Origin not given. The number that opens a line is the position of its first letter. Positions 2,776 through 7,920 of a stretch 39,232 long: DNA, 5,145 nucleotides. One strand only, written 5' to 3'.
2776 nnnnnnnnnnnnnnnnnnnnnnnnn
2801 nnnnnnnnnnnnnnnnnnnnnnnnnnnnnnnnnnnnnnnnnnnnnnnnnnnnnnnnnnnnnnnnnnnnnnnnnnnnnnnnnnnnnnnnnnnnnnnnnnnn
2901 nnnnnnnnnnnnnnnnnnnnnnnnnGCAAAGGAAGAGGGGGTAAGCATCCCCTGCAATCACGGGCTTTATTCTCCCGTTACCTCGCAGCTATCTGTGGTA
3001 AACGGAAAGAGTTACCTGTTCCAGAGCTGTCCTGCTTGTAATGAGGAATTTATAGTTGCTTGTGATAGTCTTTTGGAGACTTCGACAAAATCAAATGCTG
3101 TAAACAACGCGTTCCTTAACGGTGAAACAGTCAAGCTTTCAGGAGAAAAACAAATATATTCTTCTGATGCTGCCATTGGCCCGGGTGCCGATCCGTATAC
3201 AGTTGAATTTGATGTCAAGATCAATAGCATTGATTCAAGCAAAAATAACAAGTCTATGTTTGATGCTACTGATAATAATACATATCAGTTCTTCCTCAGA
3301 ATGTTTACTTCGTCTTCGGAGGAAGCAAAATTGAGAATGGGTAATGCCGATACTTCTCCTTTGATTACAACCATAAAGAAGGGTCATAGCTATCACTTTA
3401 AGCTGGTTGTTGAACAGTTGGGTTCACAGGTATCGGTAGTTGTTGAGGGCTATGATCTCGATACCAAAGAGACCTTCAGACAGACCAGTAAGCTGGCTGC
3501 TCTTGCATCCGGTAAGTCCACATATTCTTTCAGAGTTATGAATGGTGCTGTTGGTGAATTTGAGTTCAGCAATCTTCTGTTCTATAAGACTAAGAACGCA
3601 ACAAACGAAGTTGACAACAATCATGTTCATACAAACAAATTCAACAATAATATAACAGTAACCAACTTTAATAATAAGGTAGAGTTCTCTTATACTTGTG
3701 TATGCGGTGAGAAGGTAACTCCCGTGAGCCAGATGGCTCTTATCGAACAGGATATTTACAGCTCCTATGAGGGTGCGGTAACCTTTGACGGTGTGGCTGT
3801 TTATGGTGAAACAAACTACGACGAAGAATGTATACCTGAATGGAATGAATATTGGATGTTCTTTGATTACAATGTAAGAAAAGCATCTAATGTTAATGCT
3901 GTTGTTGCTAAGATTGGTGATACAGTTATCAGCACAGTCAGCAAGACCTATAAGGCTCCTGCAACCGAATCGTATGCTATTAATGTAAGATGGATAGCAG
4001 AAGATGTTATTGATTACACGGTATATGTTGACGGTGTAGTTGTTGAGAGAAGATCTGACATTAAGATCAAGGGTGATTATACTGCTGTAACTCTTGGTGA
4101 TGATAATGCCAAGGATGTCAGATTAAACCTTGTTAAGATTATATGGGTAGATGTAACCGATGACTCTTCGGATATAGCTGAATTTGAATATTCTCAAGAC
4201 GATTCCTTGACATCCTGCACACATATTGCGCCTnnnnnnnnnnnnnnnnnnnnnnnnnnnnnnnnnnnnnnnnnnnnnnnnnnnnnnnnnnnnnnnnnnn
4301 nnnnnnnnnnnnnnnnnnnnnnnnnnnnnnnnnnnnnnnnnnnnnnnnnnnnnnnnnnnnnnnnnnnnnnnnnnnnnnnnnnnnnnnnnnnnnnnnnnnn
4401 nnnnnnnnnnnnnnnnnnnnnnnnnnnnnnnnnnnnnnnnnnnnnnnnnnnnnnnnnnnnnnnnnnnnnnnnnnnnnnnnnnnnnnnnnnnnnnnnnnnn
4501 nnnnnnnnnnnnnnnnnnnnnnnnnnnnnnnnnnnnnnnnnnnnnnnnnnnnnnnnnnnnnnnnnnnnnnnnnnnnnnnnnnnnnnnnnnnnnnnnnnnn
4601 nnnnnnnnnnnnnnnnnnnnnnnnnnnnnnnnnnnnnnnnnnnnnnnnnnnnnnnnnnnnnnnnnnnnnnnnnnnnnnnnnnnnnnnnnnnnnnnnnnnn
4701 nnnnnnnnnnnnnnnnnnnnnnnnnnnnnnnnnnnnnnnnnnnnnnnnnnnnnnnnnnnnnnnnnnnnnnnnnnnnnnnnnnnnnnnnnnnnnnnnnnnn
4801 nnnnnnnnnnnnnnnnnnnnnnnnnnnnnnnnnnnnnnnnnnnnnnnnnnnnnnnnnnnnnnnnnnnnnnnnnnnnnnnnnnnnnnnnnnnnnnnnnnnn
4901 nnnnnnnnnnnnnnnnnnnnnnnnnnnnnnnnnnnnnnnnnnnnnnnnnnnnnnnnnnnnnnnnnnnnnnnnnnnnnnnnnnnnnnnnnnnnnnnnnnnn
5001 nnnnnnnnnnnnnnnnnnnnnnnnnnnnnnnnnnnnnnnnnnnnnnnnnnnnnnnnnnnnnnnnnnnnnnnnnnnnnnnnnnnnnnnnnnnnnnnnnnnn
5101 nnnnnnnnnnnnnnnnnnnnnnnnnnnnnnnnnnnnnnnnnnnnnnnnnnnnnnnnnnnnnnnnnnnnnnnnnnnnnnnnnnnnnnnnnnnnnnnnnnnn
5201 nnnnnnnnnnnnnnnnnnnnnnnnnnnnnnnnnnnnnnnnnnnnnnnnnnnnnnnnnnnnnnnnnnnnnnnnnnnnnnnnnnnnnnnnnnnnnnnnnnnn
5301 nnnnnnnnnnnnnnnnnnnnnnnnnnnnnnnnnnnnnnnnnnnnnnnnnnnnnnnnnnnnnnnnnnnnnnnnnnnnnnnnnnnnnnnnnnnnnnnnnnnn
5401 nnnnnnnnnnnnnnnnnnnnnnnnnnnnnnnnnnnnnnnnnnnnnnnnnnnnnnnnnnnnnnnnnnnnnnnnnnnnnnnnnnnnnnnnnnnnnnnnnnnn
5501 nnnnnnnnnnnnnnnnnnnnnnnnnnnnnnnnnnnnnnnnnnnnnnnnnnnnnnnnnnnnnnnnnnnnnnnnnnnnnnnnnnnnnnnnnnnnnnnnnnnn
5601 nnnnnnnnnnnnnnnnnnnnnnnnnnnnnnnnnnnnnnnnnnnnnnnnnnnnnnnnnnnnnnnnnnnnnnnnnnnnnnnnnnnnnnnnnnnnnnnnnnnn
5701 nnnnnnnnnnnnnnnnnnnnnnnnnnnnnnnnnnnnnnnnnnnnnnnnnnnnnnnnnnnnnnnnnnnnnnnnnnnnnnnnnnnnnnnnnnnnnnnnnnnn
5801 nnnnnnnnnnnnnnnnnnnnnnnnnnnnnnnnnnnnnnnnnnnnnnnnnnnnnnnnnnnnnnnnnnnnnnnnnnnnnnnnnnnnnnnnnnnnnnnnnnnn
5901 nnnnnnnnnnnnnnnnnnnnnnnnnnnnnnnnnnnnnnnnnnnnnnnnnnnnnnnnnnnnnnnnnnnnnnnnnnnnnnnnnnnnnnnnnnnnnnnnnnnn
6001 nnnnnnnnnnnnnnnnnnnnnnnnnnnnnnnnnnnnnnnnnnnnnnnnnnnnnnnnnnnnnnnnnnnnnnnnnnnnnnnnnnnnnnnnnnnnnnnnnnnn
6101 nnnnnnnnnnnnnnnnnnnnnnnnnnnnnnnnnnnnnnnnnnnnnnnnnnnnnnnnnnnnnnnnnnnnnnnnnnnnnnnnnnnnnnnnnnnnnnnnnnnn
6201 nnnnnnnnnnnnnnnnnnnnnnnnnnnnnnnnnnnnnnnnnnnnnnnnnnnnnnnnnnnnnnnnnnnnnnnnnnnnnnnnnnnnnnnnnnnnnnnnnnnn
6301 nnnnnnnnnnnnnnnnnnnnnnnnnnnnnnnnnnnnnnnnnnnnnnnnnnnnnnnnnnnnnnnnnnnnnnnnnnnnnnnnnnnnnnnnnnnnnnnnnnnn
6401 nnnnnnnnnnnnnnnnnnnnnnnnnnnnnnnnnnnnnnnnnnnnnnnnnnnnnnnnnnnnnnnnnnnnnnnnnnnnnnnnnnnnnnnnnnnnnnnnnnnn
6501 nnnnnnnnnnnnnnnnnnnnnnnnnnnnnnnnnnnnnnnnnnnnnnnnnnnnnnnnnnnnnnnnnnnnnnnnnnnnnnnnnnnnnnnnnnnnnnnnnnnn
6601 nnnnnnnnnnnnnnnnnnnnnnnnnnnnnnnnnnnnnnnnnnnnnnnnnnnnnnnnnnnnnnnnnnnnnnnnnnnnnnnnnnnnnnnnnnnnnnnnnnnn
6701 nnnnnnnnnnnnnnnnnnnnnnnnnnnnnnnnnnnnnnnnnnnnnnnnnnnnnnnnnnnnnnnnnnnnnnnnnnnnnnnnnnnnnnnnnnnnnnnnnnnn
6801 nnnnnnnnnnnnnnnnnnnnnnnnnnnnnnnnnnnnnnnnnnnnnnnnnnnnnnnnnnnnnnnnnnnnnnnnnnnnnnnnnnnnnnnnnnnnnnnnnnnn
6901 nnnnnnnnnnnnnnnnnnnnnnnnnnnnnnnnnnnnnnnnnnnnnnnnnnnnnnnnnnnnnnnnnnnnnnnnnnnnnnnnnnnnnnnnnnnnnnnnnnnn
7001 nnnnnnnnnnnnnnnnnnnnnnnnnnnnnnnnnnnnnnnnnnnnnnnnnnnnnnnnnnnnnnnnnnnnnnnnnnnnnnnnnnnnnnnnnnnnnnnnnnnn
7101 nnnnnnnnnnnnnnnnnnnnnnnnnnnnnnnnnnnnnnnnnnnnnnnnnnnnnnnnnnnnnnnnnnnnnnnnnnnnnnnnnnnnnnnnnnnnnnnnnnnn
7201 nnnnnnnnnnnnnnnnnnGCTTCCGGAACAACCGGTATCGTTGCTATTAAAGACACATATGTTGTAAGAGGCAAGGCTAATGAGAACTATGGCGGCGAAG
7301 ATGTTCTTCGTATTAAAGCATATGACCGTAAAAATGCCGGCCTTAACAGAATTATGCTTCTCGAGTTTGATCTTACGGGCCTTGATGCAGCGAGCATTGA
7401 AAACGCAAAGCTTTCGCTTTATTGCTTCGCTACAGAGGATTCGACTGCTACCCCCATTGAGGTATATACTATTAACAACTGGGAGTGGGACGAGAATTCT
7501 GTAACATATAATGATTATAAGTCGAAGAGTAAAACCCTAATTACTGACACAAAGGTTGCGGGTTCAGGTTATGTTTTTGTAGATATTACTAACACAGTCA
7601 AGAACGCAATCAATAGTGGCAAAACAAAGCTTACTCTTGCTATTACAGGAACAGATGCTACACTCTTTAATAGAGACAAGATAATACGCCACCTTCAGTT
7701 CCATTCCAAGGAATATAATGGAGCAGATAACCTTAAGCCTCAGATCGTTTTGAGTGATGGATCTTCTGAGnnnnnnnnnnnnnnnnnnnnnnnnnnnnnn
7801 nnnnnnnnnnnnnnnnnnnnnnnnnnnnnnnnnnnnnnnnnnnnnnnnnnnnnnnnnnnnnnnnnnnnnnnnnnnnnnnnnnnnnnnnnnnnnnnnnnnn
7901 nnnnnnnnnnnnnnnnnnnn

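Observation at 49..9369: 3,106-aa secreted LamG-array glycosidase-like protein with no recognisable anchoring module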

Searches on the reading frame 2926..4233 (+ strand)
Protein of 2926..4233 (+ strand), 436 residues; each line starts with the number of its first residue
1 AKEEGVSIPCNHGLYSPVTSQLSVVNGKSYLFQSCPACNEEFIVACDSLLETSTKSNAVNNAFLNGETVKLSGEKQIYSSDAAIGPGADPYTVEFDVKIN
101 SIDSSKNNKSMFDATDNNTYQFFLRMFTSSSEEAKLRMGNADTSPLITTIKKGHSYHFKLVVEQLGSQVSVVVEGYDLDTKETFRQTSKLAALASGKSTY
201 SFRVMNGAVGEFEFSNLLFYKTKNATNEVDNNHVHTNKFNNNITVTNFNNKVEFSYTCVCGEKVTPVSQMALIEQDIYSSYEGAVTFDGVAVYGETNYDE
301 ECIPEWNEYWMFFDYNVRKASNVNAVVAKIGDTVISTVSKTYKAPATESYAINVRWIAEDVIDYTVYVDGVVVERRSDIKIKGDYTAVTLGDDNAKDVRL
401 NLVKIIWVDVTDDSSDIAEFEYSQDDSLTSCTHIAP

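Call 34: predict_structure(alignment_id=A1)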
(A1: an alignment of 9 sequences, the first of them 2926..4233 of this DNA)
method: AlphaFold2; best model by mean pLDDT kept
length: 436 residues; sequences in the alignment: 9
mean_pLDDT: 69.4   pTM: 0.51
mean pLDDT of the five models: 69.4, 68.3, 67.1, 66.0, 65.8
residues with pLDDT >= 90: 71; 70-90: 184; 50-70: 78; < 50: 103
segments of 3 or more residues with pLDDT < 50: 1-20, 224-242, 259-261, 267-277, 291-306, 409-436
pLDDT, mean of each block of 10 residues (from residue 1): 33 41 54 53 67 89 85 89 81 91 89 85 91 93 93 92 86 86 87 75 81 87 47 37 53 54 49 50 67 36 49 72 81 85 76 76 77 76 83 73 54 37 43 37
secondary structure, 60 per line:
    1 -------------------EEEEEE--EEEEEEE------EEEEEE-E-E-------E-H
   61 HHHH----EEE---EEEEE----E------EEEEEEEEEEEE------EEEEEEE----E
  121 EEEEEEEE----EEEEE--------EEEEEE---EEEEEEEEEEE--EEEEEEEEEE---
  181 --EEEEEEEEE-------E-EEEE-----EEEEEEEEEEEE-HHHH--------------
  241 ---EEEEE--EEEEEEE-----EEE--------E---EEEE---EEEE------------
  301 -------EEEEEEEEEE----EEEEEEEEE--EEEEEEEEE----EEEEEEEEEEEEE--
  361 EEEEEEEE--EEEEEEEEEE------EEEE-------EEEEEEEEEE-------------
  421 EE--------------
elements in order: E20-25 E28-34 E41-46 H60-64 E69-71 E75-79 E91-102 E109-115 E120-128 E133-137 E146-151 E155-165 E168-177 E183-191 E201-204 E210-221 H223-226 E244-248 E251-257 E263-265 E278-281 E285-288 E308-317 E322-330 E333-341 E346-358 E361-368 E371-380 E387-390 E398-407

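Call 36: search_protein_representatives(alignment_id=A1)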
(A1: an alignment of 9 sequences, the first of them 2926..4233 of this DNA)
Query: 9 sequences, 437 profile positions. Proteins with E-value up to 0.001 (for the whole library): 74; up to 1e-10: 48; up to 1e-30: 34. The best 74 are listed.
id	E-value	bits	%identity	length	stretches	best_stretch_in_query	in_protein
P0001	0.0e+00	1711.7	-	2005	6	2-436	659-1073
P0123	0.0e+00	1436.6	-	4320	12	4-435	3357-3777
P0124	2.3e-259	876.9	-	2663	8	4-434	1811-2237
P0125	4.2e-240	813.4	-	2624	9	2-427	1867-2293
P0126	1.7e-237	804.9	-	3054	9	5-435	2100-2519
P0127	1.3e-203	693.2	-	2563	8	2-435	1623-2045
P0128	2.4e-186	636.3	-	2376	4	5-423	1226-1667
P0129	1.3e-175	600.9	-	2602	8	2-435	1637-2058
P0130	1.1e-172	591.2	-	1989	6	2-435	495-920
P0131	1.3e-164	564.7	-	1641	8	2-435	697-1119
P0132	7.2e-163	558.9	-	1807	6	7-435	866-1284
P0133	8.4e-158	542.2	-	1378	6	2-435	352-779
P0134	2.0e-156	537.7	-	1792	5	2-436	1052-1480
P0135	5.3e-155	533.0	-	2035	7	7-435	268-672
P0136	5.2e-142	490.2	-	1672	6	4-435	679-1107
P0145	2.6e-68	247.3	-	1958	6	7-436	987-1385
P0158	3.3e-24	102.0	-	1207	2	32-201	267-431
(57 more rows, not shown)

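Call 38: fold_search(model_id=the predicted structure, library=pdb)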
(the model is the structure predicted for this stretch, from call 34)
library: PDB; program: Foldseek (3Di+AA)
matches with E <= 10: 1225; with E <= 0.001: 39
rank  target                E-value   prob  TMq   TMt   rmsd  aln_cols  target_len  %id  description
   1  3wv6_A                1.6e-06  1.00  0.20  0.28  18.2       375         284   11  Crystal Structure of a protease-resistant mutant form of human galectin-9 (released 2015-05-20)
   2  5xau_D                1.0e-05  1.00  0.19  0.15  20.5       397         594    6  Crystal structure of integrin binding fragment of laminin-511 (released 2017-09-20)
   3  5xau_A                1.2e-05  0.99  0.19  0.14  19.1       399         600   10  Crystal structure of integrin binding fragment of laminin-511 (released 2017-09-20)
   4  2c5d_A                1.8e-05  0.99  0.18  0.20  18.4       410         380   11  Structure of a minimal Gas6-Axl complex (released 2005-12-19)
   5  5ik7_B                2.8e-05  0.98  0.19  0.21  19.0       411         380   12  Laminin A2LG45 I-form, Apo. (released 2016-08-10)
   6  1okq                  5.8e-05  0.98  0.20  0.22  19.9       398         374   10  LAMININ ALPHA 2 CHAIN LG4-5 DOMAIN PAIR, CA1 SITE MUTANT (released 2003-09-11)
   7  5eyx_B                9.3e-05  0.96  0.16  0.25  15.1       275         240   12  Monoclinic Form of Centrolobium tomentosum seed lectin (CTL) complexed with Man1-3Man-OMe. (released 2016-03-16)
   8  2wjs                  1.4e-04  0.93  0.18  0.16  20.7       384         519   12  Crystal structure of the LG1-3 region of the laminin alpha2 chain (released 2009-06-23)
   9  1fat_B                3.2e-04  0.98  0.18  0.29  15.4       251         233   10  PHYTOHEMAGGLUTININ-L (released 1996-12-23)
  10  2gme_A                3.6e-04  0.89  0.15  0.25  15.0       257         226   11  Metal-free (apo) P. angolensis seed lectin (released 2006-07-25)
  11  5kxd_A                3.8e-04  0.98  0.17  0.28  17.2       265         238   10  Wisteria floribunda lectin in complex with GalNAc(beta1-4)GlcNAc (LacdiNAc) at pH 6.5 (released 2016-09-14)
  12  1fat_A                4.2e-04  0.98  0.18  0.30  14.6       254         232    9  PHYTOHEMAGGLUTININ-L (released 1996-12-23)
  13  3usu_B                4.4e-04  0.99  0.19  0.31  13.6       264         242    9  Crystal structure of Butea monosperma seed lectin (released 2012-01-04)
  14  5lr0_B                4.4e-04  0.96  0.23  0.24  16.0       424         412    8  Binding domain of Botulinum Neurotoxin DC in complex with SialylT (released 2017-08-30)
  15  1fat_D                4.4e-04  0.95  0.16  0.26  15.1       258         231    8  PHYTOHEMAGGLUTININ-L (released 1996-12-23)
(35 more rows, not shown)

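Call 61: search_protein_families(library=pfam, proteins=[P0145, P0158], max_evalue=0.01)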
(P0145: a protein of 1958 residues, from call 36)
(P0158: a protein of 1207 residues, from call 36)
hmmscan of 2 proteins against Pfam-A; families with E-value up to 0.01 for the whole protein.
P0145 (1958 aa): 2 families
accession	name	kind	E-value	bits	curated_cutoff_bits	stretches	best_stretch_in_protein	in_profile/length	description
PF13385.13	Laminin_G_3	-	5.1e-07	30.4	27.6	0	1513-1609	19-115/151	Concanavalin A-like lectin/glucanases superfamily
PF22925.3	TS_C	-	1.2e-05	25.5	27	0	1292-1329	117-154/202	Trans-sialidase, C-terminal domain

P0158 (1207 aa): 2 families
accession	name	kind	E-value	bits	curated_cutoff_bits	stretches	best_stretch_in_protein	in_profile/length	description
PF24517.2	CBM96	-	2.6e-27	96.1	26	1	532-698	2-163/164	Carbohydrate-binding module family 96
PF13385.13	Laminin_G_3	-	0.0006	20.4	27.6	0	412-444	90-123/151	Concanavalin A-like lectin/glucanases superfamily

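Call 67: search_protein_families(library=ncbifam, proteins=[P0126, P0145], max_evalue=0.01)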
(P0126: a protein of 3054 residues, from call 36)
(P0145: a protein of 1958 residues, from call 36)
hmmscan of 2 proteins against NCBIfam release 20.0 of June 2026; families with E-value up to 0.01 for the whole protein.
P0126 (3054 aa): 0 families

P0145 (1958 aa): 0 families

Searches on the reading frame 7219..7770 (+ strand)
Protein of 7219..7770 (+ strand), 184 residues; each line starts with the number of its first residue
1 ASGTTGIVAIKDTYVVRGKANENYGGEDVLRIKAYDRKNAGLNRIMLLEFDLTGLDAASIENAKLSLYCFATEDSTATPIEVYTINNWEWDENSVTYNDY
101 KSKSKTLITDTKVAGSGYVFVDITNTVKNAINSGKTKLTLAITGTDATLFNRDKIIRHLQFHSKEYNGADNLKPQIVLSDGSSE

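Call 79: search_solved_structures(query=window:7219-7770:+, max_evalue=0.01, show_alignments=3)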
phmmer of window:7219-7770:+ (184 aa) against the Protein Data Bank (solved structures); distinct sequences matched with E-value up to 0.01: 1.
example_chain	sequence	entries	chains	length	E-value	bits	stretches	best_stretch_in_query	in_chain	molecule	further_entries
8wab_A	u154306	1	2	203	1.3e-13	54.5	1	7-180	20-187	DNRLRE domain-containing protein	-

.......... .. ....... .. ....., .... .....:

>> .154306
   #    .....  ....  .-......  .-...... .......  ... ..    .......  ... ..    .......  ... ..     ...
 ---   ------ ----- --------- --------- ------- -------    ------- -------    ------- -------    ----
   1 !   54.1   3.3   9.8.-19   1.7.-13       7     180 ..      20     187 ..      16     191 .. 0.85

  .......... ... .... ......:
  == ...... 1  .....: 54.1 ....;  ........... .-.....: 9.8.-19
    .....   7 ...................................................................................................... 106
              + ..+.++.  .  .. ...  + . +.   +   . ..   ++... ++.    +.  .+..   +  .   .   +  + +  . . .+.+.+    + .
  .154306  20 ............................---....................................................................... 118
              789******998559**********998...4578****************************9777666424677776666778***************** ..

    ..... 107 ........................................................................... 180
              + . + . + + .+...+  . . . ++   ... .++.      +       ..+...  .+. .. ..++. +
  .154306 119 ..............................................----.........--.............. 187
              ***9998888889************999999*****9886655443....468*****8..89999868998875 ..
